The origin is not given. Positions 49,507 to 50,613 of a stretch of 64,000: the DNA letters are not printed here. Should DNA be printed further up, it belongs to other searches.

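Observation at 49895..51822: Perfectly identical 157-bp and 53-bp DNA blocks inside three diverged tandem paralogs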

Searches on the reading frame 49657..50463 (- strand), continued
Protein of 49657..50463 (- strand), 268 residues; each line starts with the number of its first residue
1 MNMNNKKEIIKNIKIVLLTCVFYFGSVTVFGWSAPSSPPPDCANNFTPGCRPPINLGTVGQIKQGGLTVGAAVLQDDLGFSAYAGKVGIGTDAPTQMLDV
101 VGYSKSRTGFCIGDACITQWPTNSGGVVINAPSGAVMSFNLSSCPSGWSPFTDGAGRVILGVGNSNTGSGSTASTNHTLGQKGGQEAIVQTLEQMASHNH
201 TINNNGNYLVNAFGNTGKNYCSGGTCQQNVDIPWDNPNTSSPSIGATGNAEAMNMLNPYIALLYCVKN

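Call 42: search_solved_structures(query=A5, max_evalue=1, show_alignments=2)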
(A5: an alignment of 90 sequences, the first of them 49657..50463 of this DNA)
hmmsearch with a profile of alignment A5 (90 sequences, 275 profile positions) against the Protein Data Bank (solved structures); distinct sequences matched with E-value up to 1: 6.
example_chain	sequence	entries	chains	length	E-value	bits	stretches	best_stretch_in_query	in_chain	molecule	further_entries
6ov6_A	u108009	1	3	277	0.012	18.6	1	114-227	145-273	C24 PROTEIN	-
1pdi_A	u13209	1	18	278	0.042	16.8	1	48-115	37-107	Short tail fiber protein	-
5lye_A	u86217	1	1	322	0.084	15.8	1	49-115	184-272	Gp12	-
6nfs_A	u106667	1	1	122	0.19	14.7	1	11-77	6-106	CopC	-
6nfq_A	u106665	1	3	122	0.2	14.6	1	11-78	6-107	CopC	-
6nfr_A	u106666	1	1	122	0.24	14.3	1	11-77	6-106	CopC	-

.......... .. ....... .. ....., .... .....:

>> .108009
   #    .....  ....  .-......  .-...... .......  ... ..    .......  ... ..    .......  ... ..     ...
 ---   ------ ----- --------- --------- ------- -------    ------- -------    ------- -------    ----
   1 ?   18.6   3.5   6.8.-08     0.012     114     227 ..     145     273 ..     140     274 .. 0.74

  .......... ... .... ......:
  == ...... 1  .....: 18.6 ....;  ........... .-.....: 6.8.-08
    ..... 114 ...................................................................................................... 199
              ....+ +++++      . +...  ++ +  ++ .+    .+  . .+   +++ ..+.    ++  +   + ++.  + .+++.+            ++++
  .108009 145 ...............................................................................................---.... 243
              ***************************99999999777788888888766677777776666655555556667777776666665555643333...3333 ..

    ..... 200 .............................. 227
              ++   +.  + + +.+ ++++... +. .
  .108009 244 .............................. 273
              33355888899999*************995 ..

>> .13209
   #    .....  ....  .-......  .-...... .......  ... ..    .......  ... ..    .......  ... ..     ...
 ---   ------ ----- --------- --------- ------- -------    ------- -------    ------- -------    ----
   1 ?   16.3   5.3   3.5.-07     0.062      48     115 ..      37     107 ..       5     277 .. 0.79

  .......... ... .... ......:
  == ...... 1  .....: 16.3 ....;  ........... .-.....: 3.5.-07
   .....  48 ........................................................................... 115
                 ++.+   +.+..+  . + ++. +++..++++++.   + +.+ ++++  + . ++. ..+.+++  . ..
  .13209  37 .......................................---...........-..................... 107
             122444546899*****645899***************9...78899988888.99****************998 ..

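Call 43: fold_search(model_id=the predicted structure, library=pdb)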
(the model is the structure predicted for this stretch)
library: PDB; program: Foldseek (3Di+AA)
matches with E <= 10: 8; with E <= 0.001: 0
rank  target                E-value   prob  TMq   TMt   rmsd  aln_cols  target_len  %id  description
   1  9nxk_A                9.6e-01  0.15  0.20  0.24  20.3       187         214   18  Pseudomonas phage Pa223 tail fiber (released 2025-08-06)
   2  9f4b_FA               9.6e-01  0.07  0.13  0.07  14.8       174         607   14  Pre-assembled baseplate cup of Klebsiella phage KP1 variant vB_Kpn_Lilla1 (released 2025-05-14)
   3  8on5_B                2.5e+00  0.06  0.09  0.12  11.7        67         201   24  Structure of the tail fibre from an extracellular contractile injection system from Photorhabdus bacteria (released 2024-04-10)
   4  1pdi_A                2.5e+00  0.04  0.18  0.18  16.9       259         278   18  Fitting of the C-terminal part of the short tail fibers into the cryo-EM reconstruction of T4 baseplate (released 2003-09-09)
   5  5iv5_AI               3.3e+00  0.04  0.19  0.12  15.8       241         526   20  Cryo-electron microscopy structure of the hexagonal pre-attachment T4 baseplate-tail tube complex (released 2016-05-18)
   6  2fkk                  3.7e+00  0.07  0.20  0.27  11.4       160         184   14  Crystal structure of the C-terminal domain of the bacteriophage T4 gene product 10 (released 2006-04-04)
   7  6ov6_A                5.1e+00  0.04  0.17  0.17  30.3       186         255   12  CRYSTALLOGRAPHIC STRUCTURE OF THE C24 PROTEIN FROM THE ANTARCTIC MICROORGANISM BIZIONIA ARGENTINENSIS (released 2020-08-05)
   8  6ov6_C                5.5e+00  0.04  0.17  0.18  30.3       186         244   12  CRYSTALLOGRAPHIC STRUCTURE OF THE C24 PROTEIN FROM THE ANTARCTIC MICROORGANISM BIZIONIA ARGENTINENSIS (released 2020-08-05)

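Call 44: find_encoding_contigs(protein=P0003, flank=6000)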
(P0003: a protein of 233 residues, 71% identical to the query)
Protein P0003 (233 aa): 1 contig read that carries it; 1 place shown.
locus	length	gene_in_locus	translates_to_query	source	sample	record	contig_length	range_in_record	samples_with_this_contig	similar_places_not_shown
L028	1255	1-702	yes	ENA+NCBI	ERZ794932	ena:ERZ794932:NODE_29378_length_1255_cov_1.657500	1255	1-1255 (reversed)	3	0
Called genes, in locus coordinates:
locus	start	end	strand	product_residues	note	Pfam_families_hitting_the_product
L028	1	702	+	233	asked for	?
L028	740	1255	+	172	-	PF05157:MshEN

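Call 48: search_protein_families(library=pfam, alignment_id=A5, max_evalue=0.01)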
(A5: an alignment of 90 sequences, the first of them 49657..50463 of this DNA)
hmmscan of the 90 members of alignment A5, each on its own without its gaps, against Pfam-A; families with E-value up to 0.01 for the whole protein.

A. member 1, window:49657-50463:- (268 aa): 1 family
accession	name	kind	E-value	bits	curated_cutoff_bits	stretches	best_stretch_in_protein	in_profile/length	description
PF21939.1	Gp10_C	-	0.0023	19.3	27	1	148-261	29-132/139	Baseplate structural protein Gp10, C-terminal domain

B. families by the number of members that match (of 90 scanned): 5 families
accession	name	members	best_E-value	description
PF01391.23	Collagen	42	9.6e-09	Collagen triple helix repeat (20 copies)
PF21939.1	Gp10_C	11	1.1e-06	Baseplate structural protein Gp10, C-terminal domain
PF07484.17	Collar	2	1.4e-06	Phage Tail Collar Domain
PF05594.20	Fil_haemagg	1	0.0051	Haemagglutinin repeat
PF03906.20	Phage_T7_tail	1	0.006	Phage T7 tail fibre protein, N-terminal domain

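Call 58: find_encoding_contigs(protein=P0017, flank=6000)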
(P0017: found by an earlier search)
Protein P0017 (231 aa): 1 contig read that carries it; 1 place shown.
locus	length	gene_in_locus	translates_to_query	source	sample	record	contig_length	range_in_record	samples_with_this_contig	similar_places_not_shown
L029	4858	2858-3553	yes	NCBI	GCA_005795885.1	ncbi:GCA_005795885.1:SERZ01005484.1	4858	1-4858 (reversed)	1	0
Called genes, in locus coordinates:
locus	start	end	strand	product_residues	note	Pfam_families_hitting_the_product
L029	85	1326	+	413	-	-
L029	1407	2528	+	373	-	-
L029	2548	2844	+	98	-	-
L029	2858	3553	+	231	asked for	-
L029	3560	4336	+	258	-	-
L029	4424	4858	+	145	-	?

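Call 59: find_encoding_contigs(protein=P0043, flank=6000)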
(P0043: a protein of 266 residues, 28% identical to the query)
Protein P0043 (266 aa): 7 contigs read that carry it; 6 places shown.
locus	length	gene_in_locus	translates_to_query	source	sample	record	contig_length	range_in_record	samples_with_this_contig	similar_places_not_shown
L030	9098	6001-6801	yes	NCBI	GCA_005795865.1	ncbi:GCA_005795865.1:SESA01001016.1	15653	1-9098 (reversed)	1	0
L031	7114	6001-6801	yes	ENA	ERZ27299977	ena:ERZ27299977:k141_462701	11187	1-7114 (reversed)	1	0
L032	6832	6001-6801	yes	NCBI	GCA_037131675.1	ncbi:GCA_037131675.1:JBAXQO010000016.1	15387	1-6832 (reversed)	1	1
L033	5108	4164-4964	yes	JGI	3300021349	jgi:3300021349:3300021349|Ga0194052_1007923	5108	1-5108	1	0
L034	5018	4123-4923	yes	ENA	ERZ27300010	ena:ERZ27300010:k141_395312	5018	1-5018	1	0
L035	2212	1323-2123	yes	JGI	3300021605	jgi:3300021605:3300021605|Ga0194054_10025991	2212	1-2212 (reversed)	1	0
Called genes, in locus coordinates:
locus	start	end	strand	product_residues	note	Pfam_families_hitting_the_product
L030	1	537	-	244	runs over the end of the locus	-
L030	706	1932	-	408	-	PF08529:NusA_N, PF00575:S1 (weak), PF13184:KH_NusA_1st, PF26594:KH_NusA_2nd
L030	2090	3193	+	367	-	PF00515:TPR_1 (faint), PF07719:TPR_2 (faint), PF13181:TPR_8 (faint), PF13428:TPR_14 (faint), PF13432:TPR_16 (faint), PF14559:TPR_19 (faint), PF13424:TPR_12 (weak), PF13414:TPR_11 (weak), +2 more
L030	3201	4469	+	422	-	-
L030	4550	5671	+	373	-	-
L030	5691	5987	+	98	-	-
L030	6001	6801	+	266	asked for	-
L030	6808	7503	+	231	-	-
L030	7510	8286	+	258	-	-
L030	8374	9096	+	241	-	?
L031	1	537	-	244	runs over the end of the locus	-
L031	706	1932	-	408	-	PF08529:NusA_N, PF00575:S1 (weak), PF13184:KH_NusA_1st, PF26594:KH_NusA_2nd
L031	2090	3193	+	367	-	PF00515:TPR_1 (faint), PF07719:TPR_2 (faint), PF13181:TPR_8 (faint), PF13428:TPR_14 (faint), PF13432:TPR_16 (faint), PF14559:TPR_19 (faint), PF13424:TPR_12 (weak), PF13414:TPR_11 (weak), +3 more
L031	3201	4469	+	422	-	-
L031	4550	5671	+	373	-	-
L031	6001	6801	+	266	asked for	-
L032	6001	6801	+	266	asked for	-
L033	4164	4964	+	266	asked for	-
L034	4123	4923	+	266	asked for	-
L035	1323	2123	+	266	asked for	-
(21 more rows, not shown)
